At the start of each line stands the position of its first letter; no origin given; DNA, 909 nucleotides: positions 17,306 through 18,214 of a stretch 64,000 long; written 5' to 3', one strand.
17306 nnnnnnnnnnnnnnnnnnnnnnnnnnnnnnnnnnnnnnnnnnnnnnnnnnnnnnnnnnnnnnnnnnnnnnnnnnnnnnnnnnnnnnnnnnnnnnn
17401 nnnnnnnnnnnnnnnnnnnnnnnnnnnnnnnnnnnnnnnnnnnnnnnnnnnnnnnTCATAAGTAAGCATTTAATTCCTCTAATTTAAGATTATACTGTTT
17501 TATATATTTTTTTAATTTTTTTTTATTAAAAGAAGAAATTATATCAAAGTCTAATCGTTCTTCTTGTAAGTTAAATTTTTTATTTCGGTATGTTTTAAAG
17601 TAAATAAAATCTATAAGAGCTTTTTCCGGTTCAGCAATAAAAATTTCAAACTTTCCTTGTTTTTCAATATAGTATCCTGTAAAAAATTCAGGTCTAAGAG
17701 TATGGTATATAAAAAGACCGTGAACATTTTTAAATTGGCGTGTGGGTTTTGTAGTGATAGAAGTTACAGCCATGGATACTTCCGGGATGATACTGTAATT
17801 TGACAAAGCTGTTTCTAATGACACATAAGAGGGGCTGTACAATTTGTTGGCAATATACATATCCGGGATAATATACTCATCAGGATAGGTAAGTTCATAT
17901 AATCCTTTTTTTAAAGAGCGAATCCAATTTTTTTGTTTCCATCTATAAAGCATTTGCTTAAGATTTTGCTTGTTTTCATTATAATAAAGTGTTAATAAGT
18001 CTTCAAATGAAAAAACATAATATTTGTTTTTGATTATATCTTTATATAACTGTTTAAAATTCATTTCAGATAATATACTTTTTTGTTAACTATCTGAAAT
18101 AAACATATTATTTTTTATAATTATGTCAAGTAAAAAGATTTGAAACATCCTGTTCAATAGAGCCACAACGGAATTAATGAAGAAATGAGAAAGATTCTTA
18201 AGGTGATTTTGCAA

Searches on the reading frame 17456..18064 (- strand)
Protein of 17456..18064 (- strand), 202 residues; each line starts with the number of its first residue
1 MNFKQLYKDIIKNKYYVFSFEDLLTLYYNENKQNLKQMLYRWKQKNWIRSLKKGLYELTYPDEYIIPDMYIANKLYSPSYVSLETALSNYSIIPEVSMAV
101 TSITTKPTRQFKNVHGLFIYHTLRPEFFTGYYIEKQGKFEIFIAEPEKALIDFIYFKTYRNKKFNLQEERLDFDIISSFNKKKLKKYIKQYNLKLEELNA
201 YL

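Call 57: search_protein_families(library=pfam, proteins=[window:17456-18064:-], max_evalue=0.0001)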
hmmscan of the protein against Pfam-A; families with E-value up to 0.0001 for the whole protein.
window:17456-18064:- (202 aa): 0 families

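Call 92: search_protein_families(library=padloc, proteins=[window:17456-18064:-], max_evalue=0.01)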
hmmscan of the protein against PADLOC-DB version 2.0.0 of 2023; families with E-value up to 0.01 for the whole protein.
window:17456-18064:- (202 aa): 19 families
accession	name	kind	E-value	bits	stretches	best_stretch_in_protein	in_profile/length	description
PDLC02241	AbiEi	-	1.3e-43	147.2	1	1-194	1-185/199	AbiEi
PDLC02272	AbiEi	-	2.5e-37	126.7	1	14-193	9-184/200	AbiEi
PDLC02230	AbiEi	-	1.4e-35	120.7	1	30-192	14-178/192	AbiEi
PDLC02240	AbiEi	-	1.1e-18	65.6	1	17-194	17-201/216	AbiEi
PDLC02267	AbiEi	-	4.9e-18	63.5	1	5-160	8-158/252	AbiEi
PDLC02232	AbiEi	-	7.7e-15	53.2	1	8-154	11-160/177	AbiEi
PDLC02274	AbiEi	-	3.9e-14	50.9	1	48-193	47-200/217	AbiEi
PDLC02255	AbiEi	-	1.6e-13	48.6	1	7-192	5-172/186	AbiEi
PDLC02269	AbiEi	-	2.3e-13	48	1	6-193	3-180/251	AbiEi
PDLC02287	AbiEi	-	7.8e-11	40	1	14-192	9-179/253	AbiEi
PDLC02271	AbiEi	-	2.5e-09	34.7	1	4-155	10-167/263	AbiEi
PDLC02225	AbiEi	-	6.5e-08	30.5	1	29-157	25-148/198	AbiEi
PDLC02273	AbiEi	-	1.5e-05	23.1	1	72-193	78-195/205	AbiEi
PDLC02265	AbiEi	-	5.2e-05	21.1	1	36-157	29-151/198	AbiEi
PDLC02270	AbiEi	-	0.00011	19.4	1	15-116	10-116/265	AbiEi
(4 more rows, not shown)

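Call 93: search_protein_families(library=pfam, proteins=[window:17456-18064:-], max_evalue=1)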
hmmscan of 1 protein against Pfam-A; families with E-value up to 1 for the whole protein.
window:17456-18064:- (202 aa): 1 family
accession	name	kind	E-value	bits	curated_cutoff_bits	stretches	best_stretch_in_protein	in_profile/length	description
PF13338.12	AbiEi_4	-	0.035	14.6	25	1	7-59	3-49/49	Transcriptional regulator, AbiEi antitoxin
